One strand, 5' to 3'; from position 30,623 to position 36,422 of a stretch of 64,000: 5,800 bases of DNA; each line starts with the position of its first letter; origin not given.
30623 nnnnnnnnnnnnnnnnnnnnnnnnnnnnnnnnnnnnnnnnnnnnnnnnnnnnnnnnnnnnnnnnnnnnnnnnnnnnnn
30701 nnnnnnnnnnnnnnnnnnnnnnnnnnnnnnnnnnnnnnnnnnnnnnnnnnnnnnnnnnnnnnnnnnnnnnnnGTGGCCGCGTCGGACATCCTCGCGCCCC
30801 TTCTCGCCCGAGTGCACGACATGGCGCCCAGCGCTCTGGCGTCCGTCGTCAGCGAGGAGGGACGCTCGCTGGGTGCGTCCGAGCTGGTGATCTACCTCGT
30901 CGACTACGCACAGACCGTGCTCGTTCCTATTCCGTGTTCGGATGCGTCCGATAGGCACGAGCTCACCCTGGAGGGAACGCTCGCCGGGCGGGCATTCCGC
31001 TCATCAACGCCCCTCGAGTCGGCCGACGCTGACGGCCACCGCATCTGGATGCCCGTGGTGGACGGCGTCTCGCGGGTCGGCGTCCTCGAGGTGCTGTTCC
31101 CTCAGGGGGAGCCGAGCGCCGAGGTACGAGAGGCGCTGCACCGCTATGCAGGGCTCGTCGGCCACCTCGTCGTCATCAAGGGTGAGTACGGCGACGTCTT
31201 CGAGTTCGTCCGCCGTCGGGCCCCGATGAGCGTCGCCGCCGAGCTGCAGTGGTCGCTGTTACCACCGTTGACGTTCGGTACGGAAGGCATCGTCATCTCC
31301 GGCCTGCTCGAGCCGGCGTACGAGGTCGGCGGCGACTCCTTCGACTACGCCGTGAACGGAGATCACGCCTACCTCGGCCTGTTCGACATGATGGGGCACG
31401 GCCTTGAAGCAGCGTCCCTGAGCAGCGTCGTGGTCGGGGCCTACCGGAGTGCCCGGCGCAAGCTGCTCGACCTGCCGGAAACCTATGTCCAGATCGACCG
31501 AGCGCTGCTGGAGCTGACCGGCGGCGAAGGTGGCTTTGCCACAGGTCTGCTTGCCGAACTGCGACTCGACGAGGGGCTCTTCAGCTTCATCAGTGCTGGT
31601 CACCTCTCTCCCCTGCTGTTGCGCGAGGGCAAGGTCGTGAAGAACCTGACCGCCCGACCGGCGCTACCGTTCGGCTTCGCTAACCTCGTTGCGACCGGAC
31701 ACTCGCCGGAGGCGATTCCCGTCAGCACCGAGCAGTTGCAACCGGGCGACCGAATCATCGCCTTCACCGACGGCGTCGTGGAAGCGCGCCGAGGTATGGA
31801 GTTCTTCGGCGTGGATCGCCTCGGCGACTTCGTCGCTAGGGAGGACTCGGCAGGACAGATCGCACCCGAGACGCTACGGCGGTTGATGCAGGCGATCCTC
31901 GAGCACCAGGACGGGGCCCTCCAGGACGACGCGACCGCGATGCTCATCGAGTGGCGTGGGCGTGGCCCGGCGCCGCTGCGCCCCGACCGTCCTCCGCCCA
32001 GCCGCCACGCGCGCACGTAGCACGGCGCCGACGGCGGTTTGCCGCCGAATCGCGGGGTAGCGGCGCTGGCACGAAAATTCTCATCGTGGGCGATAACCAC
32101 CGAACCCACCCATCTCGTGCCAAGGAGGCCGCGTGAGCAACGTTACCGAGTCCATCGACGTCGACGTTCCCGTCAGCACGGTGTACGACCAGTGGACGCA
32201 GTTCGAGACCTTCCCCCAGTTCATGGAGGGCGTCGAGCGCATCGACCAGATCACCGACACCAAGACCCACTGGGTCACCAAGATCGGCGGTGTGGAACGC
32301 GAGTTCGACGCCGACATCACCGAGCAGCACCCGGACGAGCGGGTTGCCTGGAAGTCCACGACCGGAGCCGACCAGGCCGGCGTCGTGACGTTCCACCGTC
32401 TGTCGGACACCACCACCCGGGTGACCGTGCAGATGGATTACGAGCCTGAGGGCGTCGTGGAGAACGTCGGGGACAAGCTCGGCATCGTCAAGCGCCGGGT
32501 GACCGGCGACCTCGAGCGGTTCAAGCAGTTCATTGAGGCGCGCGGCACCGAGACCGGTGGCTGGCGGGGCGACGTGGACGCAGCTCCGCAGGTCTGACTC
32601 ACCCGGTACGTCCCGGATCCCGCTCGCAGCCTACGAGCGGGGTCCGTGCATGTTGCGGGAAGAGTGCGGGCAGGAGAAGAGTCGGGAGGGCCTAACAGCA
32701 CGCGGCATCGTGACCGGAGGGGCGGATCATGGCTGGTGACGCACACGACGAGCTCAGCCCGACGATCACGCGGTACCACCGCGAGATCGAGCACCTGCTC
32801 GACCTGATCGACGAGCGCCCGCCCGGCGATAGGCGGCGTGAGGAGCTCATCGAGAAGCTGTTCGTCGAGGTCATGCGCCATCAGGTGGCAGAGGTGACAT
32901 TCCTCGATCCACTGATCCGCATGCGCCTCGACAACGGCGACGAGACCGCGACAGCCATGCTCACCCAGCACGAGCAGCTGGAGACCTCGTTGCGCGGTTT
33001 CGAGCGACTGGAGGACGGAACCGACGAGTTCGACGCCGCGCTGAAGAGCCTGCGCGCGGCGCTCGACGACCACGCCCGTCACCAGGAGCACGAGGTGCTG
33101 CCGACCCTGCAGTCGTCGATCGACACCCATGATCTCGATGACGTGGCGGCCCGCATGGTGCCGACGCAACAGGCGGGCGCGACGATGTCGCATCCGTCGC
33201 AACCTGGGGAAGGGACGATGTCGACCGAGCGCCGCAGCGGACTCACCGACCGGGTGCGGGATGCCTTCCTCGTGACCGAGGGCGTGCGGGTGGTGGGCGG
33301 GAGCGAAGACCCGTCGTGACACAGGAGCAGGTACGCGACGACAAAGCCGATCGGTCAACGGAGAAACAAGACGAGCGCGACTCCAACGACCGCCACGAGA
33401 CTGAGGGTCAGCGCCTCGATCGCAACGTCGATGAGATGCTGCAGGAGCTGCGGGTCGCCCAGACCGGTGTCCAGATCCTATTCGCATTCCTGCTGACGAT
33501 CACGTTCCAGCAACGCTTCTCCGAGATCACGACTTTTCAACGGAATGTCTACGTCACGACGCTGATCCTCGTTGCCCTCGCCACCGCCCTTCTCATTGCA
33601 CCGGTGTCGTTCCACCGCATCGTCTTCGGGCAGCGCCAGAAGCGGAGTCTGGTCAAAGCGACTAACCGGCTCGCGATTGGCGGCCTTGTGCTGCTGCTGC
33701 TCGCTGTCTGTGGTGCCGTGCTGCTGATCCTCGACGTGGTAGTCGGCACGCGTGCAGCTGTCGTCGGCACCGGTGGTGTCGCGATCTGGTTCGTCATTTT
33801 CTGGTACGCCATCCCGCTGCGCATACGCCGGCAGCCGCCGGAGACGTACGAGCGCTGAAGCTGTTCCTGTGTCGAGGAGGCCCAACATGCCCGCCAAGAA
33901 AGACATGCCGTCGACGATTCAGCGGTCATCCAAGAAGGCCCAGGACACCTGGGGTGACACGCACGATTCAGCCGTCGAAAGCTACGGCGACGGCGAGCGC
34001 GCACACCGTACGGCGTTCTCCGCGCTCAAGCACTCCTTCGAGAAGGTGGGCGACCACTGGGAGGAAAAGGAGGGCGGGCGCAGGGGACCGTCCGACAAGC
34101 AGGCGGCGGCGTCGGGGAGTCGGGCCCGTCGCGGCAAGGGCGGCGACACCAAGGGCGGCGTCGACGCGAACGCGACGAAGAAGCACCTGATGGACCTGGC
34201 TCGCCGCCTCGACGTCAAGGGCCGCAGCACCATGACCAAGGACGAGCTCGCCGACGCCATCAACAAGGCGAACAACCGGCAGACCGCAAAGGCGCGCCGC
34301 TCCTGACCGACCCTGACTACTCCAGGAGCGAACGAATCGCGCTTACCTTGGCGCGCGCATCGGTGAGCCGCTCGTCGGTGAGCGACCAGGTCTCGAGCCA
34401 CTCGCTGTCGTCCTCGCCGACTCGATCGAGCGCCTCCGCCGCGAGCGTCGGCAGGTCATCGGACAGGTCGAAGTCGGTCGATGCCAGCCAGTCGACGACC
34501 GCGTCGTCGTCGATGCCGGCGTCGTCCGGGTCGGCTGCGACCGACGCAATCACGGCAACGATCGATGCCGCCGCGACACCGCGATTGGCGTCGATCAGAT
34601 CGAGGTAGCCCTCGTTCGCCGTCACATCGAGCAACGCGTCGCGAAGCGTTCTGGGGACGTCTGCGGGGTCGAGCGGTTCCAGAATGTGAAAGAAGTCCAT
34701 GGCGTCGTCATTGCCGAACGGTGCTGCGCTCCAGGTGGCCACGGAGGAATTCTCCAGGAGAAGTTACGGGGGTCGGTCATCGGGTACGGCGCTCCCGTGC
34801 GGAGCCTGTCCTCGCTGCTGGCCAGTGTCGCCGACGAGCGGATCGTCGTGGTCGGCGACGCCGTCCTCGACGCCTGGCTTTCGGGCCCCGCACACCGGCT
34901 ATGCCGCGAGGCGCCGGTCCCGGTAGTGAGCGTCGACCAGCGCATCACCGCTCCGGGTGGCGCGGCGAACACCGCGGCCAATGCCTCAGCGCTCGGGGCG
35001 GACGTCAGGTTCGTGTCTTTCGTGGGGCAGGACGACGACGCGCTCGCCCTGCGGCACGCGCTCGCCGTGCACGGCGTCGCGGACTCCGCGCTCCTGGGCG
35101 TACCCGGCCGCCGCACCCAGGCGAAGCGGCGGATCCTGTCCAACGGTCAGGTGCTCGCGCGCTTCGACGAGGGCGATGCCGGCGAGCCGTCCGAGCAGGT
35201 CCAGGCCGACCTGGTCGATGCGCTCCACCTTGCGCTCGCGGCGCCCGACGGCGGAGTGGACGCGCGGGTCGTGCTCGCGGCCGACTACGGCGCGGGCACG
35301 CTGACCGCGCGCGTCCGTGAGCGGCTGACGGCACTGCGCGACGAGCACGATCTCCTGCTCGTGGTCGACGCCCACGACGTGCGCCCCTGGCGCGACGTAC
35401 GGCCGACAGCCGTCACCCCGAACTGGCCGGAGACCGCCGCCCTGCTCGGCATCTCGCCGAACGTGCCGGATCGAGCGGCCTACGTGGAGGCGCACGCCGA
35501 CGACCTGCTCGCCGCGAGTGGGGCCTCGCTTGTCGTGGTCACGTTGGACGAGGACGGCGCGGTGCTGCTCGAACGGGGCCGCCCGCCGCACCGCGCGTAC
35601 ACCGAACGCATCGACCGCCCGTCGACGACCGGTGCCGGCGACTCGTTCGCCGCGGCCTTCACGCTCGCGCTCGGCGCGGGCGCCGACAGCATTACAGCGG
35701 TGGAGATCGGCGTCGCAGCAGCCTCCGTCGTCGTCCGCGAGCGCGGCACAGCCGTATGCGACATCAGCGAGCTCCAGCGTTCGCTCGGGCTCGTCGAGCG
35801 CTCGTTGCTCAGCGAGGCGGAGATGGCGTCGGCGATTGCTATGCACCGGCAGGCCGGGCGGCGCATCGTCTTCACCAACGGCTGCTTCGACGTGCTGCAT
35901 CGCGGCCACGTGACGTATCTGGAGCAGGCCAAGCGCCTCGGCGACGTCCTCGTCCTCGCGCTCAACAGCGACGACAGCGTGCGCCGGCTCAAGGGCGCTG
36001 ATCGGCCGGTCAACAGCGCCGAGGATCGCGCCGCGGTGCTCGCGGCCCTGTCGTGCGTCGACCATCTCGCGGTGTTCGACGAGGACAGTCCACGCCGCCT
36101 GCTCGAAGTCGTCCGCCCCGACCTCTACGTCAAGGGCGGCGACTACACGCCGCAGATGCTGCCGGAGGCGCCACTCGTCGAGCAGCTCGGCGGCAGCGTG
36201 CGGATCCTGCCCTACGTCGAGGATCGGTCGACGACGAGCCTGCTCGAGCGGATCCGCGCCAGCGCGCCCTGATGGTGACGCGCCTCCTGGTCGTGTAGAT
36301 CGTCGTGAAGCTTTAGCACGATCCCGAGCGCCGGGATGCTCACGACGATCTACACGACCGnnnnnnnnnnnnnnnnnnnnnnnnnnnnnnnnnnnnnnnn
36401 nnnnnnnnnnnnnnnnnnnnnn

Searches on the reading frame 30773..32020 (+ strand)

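Call 28: search_protein_families(library=pfam, proteins=[window:30773-32020:+], max_evalue=0.0001)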
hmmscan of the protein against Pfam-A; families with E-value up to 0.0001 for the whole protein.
window:30773-32020:+ (415 aa): 1 family
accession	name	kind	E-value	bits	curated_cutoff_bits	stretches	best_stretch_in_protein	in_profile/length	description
PF07228.17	SpoIIE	-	3.1e-37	128.8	25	1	197-395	3-192/192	Stage II sporulation protein E (SpoIIE)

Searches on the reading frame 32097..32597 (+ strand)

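Call 28: search_protein_families(library=pfam, proteins=[window:32097-32597:+], max_evalue=0.0001)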
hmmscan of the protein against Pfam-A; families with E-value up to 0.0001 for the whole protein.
window:32097-32597:+ (166 aa): 2 families
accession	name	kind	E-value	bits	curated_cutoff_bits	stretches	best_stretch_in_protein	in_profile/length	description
PF03364.25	Polyketide_cyc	-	7.4e-23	81.6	23.4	1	22-141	1-123/126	Polyketide cyclase / dehydrase and lipid transport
PF10604.15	Polyketide_cyc2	-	2e-10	41.6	27.4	1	16-144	4-139/142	Polyketide cyclase / dehydrase and lipid transport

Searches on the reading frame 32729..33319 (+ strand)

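Call 24: search_protein_families(library=ncbifam, proteins=[window:32729-33319:+], max_evalue=0.00001)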
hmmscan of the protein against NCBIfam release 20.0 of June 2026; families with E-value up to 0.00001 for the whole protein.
window:32729-33319:+ (196 aa): 1 family
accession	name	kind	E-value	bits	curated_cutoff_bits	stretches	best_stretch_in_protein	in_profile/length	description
NF053874.1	persist_PA2171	equivalog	2.6e-06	27.3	190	1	17-146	11-143/157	PA2171 family ribosome-binding persister protein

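Call 28: search_protein_families(library=pfam, proteins=[window:32729-33319:+], max_evalue=0.0001)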
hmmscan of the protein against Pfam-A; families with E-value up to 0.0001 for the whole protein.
window:32729-33319:+ (196 aa): 1 family
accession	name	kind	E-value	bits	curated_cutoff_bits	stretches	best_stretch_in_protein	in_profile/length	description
PF01814.28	Hemerythrin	-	1.5e-10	42.1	25.3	1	12-127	5-127/127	Hemerythrin HHE cation binding domain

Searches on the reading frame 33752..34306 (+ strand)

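Call 24: search_protein_families(library=ncbifam, proteins=[window:33752-34306:+], max_evalue=0.00001)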
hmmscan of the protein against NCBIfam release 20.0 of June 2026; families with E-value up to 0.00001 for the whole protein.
window:33752-34306:+ (184 aa): 0 families

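Call 28: search_protein_families(library=pfam, proteins=[window:33752-34306:+], max_evalue=0.0001)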
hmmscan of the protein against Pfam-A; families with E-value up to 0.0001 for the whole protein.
window:33752-34306:+ (184 aa): 2 families
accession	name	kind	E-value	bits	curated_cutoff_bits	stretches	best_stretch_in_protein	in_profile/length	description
PF06150.17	ChaB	-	2.5e-18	66.9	27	1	52-106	1-60/60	ChaB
PF07498.18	Rho_N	-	7.9e-06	26.2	24.9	1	146-177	10-41/43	Rho termination factor, N-terminal domain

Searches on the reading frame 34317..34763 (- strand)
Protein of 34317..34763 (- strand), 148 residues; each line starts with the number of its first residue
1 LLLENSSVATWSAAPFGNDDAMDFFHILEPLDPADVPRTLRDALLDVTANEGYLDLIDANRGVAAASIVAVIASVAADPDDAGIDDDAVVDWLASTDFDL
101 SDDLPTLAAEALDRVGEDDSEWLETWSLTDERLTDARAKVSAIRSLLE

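Call 78: search_protein_families(library=pfam, proteins=[window:34317-34763:-], max_evalue=0.01)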
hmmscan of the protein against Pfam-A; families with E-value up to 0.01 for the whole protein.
window:34317-34763:- (148 aa): 1 family
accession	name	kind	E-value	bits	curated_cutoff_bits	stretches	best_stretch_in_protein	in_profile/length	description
PF14078.11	DUF4259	-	2.5e-18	67.6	22.8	1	10-131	2-126/133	Domain of unknown function (DUF4259)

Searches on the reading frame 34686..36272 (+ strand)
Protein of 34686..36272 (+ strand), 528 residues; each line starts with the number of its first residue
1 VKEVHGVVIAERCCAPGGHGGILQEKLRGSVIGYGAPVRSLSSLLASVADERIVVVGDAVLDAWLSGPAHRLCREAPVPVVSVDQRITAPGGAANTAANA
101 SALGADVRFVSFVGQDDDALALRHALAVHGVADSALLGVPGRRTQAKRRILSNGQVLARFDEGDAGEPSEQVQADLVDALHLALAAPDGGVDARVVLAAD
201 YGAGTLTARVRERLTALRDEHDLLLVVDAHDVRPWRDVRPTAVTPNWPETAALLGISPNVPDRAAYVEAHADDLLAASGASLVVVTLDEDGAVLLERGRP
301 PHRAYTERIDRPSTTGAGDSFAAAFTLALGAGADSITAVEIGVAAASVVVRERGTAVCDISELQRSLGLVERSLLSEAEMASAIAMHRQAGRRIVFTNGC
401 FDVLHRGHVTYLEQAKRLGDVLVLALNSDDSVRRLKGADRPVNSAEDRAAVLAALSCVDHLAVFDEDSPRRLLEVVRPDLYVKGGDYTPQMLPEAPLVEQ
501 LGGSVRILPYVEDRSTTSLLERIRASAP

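Call 10: search_protein_families(library=pfam, proteins=[window:34686-36272:+], max_evalue=0.00001)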
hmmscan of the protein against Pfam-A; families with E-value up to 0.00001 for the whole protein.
window:34686-36272:+ (528 aa): 3 families
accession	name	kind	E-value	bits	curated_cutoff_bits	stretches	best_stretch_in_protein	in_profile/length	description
PF00294.29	PfkB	-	3.6e-31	109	25.8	1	51-358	2-298/302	pfkB family carbohydrate kinase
PF01467.32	CTP_transf_like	-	2.9e-17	63.6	21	1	396-494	1-95/133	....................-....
PF08543.17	Phos_pyr_kin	-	1.1e-08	35.3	27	1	241-343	121-225/246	Phosphomethylpyrimidine kinase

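Call 64: search_protein_families(library=ncbifam, proteins=[window:34797-36272:+], max_evalue=1e-10)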
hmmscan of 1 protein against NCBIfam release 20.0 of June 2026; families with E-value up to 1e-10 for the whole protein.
window:34797-36272:+ (491 aa): 11 families
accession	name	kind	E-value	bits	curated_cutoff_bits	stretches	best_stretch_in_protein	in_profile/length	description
NF008454.0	PRK11316.1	equivalog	1.1e-106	357.3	521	1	10-488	7-473/475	bifunctional D-glycero-beta-D-manno-heptose-7-phosphate kinase/D-glycero-beta-D-manno-heptose 1-phosphate adenylyltransferase HldE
TIGR02198.1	rfaE_dom_I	equivalog_domain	3.8e-62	210.2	345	1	9-329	3-313/315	D-glycero-beta-D-manno-heptose-7-phosphate kinase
TIGR02199.1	rfaE_dom_II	equivalog_domain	5.3e-60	201.4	181.5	1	348-487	4-143/144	D-glycero-beta-D-manno-heptose 1-phosphate adenylyltransferase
TIGR03168.1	1-PFK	subfamily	1.7e-19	69.9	216.4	1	48-330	30-299/305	hexose kinase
TIGR02152.1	D_ribokin_bact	equivalog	6.3e-19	68.4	299.65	1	205-319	178-287/298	ribokinase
TIGR03828.1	pfkB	equivalog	8e-17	61.2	292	1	158-329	131-298/305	1-phosphofructokinase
TIGR00125.1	cyt_tran_rel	domain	2.5e-16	59.6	27.7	1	357-422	1-63/65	adenylyltransferase/cytidyltransferase family protein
NF008353.0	PRK11142.1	equivalog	5e-14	52.5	341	0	206-318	182-289/307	ribokinase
NF007321.0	PRK09813.1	equivalog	9.5e-14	51.5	247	0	239-316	182-258/261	fructoselysine 6-kinase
TIGR04382.1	myo_inos_iolC_N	equivalog_domain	1.6e-12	47.3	300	0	232-319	210-296/309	5-dehydro-2-deoxygluconokinase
NF041320.1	pfkB_Halo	equivalog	5.7e-11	42.4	400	0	208-329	177-293/302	1-phosphofructokinase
